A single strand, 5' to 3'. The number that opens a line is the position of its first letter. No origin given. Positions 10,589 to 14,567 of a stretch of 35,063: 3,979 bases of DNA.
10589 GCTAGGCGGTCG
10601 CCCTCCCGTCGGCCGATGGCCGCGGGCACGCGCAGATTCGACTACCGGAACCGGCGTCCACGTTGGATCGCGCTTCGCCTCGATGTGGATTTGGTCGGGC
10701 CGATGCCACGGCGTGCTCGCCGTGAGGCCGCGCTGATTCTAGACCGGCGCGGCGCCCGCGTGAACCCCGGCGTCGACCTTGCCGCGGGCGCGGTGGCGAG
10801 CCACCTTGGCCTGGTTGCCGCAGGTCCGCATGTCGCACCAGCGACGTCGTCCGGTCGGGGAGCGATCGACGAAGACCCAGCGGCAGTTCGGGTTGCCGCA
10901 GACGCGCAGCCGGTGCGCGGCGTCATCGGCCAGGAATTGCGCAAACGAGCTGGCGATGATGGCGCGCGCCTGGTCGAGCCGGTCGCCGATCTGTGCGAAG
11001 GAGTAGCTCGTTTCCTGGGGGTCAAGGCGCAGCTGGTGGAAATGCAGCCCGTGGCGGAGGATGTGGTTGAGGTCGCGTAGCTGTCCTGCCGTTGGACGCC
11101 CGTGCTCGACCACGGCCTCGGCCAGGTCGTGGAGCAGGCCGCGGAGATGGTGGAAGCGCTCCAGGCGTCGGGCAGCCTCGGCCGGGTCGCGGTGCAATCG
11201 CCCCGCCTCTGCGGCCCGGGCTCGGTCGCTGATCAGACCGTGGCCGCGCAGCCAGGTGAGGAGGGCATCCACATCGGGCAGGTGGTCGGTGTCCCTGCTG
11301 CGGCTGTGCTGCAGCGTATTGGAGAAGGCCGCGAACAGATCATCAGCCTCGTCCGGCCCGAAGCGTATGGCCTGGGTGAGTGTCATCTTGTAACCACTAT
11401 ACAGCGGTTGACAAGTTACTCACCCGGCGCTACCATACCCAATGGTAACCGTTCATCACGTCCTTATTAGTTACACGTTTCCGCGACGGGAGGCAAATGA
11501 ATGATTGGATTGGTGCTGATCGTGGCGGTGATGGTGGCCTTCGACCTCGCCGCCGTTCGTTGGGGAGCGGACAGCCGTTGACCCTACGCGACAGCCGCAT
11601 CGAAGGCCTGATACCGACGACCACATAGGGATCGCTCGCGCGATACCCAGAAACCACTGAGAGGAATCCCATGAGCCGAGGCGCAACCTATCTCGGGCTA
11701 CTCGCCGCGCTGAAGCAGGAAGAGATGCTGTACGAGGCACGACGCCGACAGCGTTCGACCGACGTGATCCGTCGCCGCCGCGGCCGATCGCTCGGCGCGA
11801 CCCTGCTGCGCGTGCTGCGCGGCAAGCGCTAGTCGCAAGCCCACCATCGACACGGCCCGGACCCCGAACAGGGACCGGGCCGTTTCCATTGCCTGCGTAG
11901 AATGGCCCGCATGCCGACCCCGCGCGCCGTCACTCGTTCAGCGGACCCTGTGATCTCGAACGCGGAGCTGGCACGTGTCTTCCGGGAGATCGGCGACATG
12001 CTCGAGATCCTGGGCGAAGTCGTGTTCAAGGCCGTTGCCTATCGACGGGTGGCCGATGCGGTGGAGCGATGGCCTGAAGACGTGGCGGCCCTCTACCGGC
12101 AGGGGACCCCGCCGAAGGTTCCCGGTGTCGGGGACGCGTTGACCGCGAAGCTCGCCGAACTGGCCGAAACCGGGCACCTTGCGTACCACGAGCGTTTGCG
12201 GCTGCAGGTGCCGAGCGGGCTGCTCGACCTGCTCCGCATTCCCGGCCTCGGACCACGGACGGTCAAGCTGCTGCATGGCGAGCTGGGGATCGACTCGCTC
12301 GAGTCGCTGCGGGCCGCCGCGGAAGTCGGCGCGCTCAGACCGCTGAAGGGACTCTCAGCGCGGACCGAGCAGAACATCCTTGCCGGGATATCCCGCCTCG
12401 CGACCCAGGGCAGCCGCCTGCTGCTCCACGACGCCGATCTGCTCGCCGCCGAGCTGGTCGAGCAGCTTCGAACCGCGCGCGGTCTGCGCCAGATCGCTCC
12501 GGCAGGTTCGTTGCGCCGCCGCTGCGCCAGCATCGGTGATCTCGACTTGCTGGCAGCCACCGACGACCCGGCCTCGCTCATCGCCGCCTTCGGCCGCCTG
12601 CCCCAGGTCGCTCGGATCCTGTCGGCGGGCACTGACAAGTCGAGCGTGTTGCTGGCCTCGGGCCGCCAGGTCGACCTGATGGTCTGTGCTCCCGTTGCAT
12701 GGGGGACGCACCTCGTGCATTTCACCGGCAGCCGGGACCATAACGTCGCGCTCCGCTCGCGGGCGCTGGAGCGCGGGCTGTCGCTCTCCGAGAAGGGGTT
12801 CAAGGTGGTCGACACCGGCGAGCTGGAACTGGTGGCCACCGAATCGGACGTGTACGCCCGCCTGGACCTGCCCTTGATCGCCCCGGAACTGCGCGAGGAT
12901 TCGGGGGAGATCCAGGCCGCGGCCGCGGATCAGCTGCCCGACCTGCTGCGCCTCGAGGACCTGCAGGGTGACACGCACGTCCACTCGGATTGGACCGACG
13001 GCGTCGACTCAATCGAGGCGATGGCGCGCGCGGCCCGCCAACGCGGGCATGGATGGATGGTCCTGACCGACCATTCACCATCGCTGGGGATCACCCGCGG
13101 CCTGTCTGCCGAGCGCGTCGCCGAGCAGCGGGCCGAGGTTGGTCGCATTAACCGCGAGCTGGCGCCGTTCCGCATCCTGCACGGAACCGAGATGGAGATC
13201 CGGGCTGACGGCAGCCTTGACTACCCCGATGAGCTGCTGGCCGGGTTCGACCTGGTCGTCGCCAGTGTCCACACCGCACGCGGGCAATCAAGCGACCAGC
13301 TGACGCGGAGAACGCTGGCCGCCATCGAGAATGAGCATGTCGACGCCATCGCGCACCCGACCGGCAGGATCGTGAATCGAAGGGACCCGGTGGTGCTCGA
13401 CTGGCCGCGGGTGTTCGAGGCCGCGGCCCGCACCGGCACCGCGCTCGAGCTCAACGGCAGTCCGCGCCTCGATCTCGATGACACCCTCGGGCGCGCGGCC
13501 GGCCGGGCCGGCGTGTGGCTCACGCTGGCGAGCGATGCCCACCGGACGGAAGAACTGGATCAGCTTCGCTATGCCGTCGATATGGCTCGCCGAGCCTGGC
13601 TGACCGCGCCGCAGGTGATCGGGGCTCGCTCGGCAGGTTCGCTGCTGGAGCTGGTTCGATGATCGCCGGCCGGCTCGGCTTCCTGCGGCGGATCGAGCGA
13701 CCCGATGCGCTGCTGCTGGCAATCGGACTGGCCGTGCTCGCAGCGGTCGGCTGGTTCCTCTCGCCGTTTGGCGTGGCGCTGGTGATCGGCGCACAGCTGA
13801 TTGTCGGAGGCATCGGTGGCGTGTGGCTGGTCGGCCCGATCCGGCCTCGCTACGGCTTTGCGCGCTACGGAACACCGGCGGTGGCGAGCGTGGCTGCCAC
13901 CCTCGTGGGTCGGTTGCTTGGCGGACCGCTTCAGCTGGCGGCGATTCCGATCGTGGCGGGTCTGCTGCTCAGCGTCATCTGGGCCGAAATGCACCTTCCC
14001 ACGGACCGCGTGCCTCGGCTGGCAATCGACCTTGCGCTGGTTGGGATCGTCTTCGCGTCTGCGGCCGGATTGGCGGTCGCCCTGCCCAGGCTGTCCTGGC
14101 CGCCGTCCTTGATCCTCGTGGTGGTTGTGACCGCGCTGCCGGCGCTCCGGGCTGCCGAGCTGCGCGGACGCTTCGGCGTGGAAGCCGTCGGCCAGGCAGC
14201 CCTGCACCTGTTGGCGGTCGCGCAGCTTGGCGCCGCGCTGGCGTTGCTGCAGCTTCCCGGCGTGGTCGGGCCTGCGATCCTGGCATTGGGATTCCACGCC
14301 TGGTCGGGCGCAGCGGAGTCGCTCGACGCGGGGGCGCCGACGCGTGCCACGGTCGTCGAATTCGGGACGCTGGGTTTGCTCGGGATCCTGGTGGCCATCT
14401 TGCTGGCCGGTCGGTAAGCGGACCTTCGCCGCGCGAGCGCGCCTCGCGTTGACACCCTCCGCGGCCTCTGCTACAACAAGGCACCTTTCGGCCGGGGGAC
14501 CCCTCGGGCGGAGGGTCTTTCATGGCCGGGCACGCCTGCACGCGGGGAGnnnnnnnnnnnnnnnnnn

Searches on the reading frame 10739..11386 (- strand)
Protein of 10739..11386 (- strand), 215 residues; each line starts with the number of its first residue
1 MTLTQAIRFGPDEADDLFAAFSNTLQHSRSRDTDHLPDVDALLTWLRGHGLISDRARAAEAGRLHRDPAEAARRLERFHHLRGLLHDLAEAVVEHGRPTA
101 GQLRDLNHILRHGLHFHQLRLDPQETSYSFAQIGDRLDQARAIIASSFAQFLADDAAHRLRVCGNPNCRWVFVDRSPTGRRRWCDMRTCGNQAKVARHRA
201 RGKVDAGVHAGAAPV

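Call 78: search_protein_families(library=pfam, proteins=[window:10739-11386:-], max_evalue=0.001)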
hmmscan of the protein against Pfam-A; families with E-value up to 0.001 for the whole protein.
window:10739-11386:- (215 aa): 2 families
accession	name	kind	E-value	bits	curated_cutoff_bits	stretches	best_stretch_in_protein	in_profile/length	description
PF11706.13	zf-CGNR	-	5.7e-21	74.5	24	1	159-201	1-43/44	CGNR zinc finger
PF07336.16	ABATE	-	3.4e-15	57.3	24.4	1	16-154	2-129/130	Putative stress-induced transcription regulator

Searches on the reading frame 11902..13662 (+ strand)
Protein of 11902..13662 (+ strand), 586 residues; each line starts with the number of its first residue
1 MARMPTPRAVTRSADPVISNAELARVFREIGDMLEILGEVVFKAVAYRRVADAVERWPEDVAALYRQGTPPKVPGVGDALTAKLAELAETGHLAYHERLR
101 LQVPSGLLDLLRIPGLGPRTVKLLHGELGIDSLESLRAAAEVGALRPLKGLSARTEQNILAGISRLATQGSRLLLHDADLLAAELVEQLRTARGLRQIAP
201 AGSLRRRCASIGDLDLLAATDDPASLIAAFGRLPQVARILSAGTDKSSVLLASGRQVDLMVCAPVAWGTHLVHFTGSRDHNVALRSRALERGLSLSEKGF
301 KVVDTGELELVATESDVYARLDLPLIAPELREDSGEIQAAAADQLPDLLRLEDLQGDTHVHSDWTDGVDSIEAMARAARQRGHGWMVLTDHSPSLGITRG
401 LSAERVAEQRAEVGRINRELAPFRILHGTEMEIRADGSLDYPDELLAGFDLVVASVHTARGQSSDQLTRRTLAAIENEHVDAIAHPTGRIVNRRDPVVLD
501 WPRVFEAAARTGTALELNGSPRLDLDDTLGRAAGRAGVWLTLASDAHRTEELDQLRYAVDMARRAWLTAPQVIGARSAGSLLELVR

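Call 3: search_protein_families(library=pfam, proteins=[window:11902-13662:+], max_evalue=1)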
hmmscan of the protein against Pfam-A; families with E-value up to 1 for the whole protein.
window:11902-13662:+ (586 aa): 5 families
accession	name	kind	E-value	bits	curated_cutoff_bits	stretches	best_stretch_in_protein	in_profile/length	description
PF14791.11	DNA_pol_B_thumb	-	3.5e-18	65.7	25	1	271-332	2-63/63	DNA polymerase beta thumb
PF14716.13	HHH_8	-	3e-13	50.4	30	1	19-93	2-73/73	Helix-hairpin-helix domain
PF02811.25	PHP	-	1.5e-08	35.6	26.4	1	357-466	1-102/164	PHP domain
PF14520.12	HHH_5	-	1.9e-08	35.1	27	1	108-162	2-54/57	Helix-hairpin-helix domain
PF11798.14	IMS_HHH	-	0.28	11.9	24.4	0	112-130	15-32/32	IMS family HHH motif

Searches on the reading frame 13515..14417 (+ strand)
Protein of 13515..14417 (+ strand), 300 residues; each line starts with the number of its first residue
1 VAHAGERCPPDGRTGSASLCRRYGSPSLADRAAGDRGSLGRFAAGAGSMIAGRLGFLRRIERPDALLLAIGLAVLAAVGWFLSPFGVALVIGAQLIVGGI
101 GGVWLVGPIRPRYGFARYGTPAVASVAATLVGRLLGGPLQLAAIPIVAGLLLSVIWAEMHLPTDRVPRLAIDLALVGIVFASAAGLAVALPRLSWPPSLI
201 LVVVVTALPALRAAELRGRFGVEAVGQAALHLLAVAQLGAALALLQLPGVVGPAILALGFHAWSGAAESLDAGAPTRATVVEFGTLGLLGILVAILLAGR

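Call 3: search_protein_families(library=pfam, proteins=[window:13515-14417:+], max_evalue=1)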
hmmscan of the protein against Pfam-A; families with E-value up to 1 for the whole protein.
window:13515-14417:+ (300 aa): 0 families

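Call 78: search_protein_families(library=pfam, proteins=[window:13659-14417:+], max_evalue=0.001)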
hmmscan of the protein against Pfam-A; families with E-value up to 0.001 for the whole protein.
window:13659-14417:+ (252 aa): 0 families
